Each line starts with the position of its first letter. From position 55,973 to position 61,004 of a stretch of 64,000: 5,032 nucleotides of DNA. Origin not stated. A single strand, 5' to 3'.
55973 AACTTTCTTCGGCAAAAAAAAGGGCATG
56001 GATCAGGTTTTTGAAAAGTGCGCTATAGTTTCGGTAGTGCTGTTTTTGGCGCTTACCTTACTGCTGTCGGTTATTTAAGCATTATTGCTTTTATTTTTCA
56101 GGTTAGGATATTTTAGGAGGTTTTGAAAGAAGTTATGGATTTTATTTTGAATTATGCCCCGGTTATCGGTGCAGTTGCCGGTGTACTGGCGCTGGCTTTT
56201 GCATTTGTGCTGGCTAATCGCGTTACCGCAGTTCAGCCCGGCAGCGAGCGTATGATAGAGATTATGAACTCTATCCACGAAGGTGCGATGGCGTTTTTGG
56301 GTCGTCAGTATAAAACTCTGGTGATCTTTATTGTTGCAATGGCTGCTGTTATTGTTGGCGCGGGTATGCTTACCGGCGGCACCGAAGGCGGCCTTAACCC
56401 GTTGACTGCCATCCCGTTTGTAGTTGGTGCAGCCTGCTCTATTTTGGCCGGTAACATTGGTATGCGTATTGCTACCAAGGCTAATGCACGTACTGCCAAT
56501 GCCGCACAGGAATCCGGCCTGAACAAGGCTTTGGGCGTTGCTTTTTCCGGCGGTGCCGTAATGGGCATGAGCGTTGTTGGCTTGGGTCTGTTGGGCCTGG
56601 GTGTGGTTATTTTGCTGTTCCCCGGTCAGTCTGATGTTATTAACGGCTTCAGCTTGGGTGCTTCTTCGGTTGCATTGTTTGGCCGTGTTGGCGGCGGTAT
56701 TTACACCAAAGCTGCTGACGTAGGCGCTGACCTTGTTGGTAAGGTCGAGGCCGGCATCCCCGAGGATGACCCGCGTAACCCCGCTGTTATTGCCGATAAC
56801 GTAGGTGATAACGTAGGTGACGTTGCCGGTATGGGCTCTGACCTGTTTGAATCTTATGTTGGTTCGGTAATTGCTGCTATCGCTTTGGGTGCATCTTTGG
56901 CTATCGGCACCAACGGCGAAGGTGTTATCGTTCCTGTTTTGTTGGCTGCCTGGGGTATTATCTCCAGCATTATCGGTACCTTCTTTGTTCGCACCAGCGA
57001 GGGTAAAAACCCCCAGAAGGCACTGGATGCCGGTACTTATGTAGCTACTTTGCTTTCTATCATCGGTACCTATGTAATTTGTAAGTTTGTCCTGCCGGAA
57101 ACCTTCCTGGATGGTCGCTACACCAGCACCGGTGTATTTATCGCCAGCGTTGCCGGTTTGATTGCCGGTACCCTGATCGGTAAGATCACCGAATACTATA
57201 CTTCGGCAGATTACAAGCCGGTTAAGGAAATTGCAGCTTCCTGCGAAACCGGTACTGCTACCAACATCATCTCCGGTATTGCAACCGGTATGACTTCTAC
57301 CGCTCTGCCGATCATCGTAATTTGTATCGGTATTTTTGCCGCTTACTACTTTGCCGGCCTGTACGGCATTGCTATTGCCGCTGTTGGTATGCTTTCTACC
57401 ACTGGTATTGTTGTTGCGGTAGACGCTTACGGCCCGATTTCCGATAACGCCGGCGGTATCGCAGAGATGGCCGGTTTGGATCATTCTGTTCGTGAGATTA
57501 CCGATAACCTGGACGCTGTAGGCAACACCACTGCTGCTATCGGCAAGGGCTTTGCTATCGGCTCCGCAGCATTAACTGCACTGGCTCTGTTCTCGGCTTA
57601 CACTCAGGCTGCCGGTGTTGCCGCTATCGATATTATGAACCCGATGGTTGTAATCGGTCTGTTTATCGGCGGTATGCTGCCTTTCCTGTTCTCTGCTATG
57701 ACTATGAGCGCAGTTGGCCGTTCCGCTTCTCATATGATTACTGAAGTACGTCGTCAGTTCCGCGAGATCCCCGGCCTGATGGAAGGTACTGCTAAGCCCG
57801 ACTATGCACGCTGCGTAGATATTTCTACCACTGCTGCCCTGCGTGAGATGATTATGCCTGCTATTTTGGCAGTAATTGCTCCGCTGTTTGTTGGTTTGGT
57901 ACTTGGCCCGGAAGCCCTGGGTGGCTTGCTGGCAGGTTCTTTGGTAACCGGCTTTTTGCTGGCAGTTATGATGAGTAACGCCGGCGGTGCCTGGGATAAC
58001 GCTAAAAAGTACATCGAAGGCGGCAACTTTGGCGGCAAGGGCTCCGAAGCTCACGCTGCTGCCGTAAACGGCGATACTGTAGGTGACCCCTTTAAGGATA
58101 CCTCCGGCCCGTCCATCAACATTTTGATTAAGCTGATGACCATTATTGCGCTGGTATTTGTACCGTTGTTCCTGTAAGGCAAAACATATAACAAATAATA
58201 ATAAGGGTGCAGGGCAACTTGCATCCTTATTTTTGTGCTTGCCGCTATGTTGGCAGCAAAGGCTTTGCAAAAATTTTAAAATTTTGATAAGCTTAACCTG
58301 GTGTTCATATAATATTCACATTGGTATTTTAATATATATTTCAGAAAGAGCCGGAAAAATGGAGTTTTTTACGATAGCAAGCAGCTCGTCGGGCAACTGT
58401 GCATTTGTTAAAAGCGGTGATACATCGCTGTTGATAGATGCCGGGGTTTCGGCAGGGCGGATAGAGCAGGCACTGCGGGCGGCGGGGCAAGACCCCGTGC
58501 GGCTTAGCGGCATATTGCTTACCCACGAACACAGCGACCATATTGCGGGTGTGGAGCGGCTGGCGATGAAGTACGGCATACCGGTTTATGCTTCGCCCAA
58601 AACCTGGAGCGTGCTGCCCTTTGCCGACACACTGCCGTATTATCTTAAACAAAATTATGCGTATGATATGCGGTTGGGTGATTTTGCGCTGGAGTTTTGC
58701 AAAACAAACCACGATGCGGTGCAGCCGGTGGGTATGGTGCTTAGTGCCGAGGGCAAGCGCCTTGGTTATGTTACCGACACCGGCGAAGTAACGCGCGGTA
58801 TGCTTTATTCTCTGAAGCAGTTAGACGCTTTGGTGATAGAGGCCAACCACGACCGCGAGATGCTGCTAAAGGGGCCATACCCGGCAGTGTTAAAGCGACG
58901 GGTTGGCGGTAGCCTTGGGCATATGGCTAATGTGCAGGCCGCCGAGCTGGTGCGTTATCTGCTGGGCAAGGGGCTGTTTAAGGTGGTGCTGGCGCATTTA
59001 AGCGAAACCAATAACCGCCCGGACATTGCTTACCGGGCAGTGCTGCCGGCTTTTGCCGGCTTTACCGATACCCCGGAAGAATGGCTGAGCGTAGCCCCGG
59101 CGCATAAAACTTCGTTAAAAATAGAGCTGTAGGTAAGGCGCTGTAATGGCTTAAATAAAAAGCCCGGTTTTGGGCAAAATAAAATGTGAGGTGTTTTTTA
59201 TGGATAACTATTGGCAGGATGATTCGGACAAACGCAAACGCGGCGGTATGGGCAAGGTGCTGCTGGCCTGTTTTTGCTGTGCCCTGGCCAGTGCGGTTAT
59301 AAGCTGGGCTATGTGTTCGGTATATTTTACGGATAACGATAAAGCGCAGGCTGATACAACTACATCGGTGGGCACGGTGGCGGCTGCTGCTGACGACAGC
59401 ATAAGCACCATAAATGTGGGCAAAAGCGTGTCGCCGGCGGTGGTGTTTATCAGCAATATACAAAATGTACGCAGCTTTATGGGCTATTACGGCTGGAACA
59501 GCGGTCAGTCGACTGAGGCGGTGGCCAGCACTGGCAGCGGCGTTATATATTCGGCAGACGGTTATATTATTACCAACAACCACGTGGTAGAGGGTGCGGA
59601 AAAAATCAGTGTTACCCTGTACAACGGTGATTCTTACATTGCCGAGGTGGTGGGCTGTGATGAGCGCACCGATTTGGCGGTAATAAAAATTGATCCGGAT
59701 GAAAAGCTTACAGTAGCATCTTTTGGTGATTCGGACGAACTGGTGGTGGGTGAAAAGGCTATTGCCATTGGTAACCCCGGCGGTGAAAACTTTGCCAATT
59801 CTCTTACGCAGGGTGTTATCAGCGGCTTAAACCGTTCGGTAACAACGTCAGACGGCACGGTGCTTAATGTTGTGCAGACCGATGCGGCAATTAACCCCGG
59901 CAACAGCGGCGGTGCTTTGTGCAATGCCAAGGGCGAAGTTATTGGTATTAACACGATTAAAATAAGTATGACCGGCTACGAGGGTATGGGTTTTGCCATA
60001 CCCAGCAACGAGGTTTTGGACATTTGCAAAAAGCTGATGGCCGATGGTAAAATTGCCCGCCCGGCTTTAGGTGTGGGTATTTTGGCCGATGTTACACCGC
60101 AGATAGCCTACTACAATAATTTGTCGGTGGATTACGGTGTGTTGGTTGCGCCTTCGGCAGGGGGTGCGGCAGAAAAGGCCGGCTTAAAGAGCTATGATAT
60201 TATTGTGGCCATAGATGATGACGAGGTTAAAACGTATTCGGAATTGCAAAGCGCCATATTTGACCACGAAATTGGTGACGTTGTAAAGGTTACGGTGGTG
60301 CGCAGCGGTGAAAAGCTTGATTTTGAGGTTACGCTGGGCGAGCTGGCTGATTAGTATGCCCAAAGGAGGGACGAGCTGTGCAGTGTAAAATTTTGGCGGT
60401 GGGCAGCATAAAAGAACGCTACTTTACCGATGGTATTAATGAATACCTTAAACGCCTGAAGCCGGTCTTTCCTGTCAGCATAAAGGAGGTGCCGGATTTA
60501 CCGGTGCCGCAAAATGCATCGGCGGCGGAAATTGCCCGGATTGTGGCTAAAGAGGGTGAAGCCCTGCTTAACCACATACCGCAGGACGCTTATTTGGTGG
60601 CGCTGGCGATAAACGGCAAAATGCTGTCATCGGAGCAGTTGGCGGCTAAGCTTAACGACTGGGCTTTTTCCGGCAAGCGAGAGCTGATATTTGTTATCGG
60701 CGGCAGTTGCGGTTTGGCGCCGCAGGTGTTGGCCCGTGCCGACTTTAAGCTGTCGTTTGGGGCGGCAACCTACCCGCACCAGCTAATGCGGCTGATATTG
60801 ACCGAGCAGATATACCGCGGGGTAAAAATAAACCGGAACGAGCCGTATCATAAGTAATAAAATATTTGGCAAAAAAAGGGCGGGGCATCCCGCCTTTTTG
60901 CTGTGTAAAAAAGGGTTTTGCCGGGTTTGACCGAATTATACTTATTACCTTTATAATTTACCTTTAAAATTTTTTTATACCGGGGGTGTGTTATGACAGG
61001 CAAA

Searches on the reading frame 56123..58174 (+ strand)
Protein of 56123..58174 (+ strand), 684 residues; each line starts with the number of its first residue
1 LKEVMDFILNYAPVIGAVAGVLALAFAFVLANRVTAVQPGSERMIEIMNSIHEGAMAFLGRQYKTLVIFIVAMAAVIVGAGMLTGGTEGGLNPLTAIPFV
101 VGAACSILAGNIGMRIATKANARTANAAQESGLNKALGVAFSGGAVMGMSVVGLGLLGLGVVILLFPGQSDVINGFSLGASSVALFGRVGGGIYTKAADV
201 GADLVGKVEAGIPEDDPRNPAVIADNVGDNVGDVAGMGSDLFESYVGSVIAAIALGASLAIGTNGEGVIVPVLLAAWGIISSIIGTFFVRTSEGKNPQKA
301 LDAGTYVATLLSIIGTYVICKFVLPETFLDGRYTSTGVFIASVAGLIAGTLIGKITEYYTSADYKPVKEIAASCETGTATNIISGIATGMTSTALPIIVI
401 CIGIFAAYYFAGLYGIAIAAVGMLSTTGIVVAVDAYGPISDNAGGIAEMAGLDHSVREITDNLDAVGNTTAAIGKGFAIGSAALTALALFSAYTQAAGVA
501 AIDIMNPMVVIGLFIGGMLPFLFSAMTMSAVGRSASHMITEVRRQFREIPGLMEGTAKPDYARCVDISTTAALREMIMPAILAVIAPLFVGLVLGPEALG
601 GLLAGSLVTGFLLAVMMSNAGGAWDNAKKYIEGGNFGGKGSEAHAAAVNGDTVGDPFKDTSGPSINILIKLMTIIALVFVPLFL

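Call 103: search_protein_families(library=ncbifam, proteins=[window:56123-58174:+], max_evalue=0.00001)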
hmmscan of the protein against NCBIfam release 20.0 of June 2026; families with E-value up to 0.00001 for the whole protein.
window:56123-58174:+ (684 aa): 13 families
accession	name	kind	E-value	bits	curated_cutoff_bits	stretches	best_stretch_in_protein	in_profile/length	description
NF001960.0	PRK00733.3-5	equivalog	0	1026.8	546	1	14-684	6-668/673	sodium-translocating pyrophosphatase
NF001959.0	PRK00733.3-4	equivalog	9.1e-283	939.7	975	1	13-683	5-668/674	sodium-translocating pyrophosphatase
NF001955.0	PRK00733.2-4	equivalog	1.6e-280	932.7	1059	1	17-682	10-699/736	sodium-translocating pyrophosphatase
TIGR01104.1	V_PPase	equivalog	1.1e-277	923.3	651.9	1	14-683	5-690/697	V-type H(+)-translocating pyrophosphatase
NF001961.0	PRK00733.3-6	equivalog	2.4e-274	911.8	926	1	14-683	6-670/671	sodium-translocating pyrophosphatase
NF001954.0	PRK00733.2-2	equivalog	8.2e-265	880.9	894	1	16-683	7-717/723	sodium-translocating pyrophosphatase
NF001957.0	PRK00733.3-2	equivalog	7.5e-261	867.3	945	1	18-683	6-648/651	sodium-translocating pyrophosphatase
NF001958.0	PRK00733.3-3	equivalog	1.2e-258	860.1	1055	1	12-683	3-673/680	sodium-translocating pyrophosphatase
NF001951.0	PRK00733.1-2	equivalog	1.1e-244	814.2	859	1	14-683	7-688/691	sodium-translocating pyrophosphatase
NF001953.0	PRK00733.2-1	equivalog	8.6e-242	804.4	783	1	14-683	6-696/697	sodium-translocating pyrophosphatase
NF001956.0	PRK00733.3-1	equivalog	9.5e-229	761.7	1321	1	17-683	8-692/704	sodium-translocating pyrophosphatase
NF001952.0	PRK00733.1-4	equivalog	2.1e-221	737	912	1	17-682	23-726/782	sodium-translocating pyrophosphatase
NF001950.0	PRK00733.1-1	equivalog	3.9e-79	266.7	826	1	14-680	57-765/807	sodium-translocating pyrophosphatase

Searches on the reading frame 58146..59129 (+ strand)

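Call 58: search_protein_families(library=pfam, proteins=[window:58146-59129:+], max_evalue=0.00001)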
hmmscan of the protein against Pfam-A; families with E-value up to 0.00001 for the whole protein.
window:58146-59129:+ (328 aa): 3 families
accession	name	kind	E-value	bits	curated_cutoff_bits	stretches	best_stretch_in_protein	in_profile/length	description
PF12706.13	Lactamase_B_2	-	3.7e-19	69.5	27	1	94-272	2-190/200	Beta-lactamase superfamily domain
PF00753.33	Lactamase_B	-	1.6e-16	61.3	22.7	1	82-168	5-92/196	Metallo-beta-lactamase superfamily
PF23023.1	Anti-Pycsar_Apyc1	-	2.3e-07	31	50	1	82-143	19-81/250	Anti-Pycsar protein Apyc1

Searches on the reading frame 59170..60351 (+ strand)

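Call 58: search_protein_families(library=pfam, proteins=[window:59170-60351:+], max_evalue=0.00001)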
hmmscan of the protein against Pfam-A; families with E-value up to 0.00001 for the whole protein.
window:59170-60351:+ (394 aa): 4 families
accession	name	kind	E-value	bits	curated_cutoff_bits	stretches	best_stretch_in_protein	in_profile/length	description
PF13365.12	Trypsin_2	-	4e-36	125.4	27.6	1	122-260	1-144/144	Trypsin-like peptidase domain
PF00089.32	Trypsin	-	5.6e-18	66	20.6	1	121-284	26-218/220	Trypsin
PF13180.12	PDZ_2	-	2.9e-14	53.6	27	1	323-389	13-80/80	PDZ domain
PF17820.7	PDZ_6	-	8.6e-06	25.8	27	0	327-376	4-52/54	PDZ domain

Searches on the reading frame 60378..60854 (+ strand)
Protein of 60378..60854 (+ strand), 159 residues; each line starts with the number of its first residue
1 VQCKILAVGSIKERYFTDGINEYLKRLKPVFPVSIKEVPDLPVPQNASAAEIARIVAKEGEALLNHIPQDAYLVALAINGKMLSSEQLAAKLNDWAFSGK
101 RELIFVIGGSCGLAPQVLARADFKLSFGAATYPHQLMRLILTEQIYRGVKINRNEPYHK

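Call 58: search_protein_families(library=pfam, proteins=[window:60378-60854:+], max_evalue=0.00001)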
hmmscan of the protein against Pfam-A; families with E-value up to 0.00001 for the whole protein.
window:60378-60854:+ (159 aa): 1 family
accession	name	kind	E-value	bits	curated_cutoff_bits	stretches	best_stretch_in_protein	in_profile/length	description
PF02590.22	SPOUT_MTase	-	8.8e-55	185.4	27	1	1-158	1-154/154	Predicted SPOUT methyltransferase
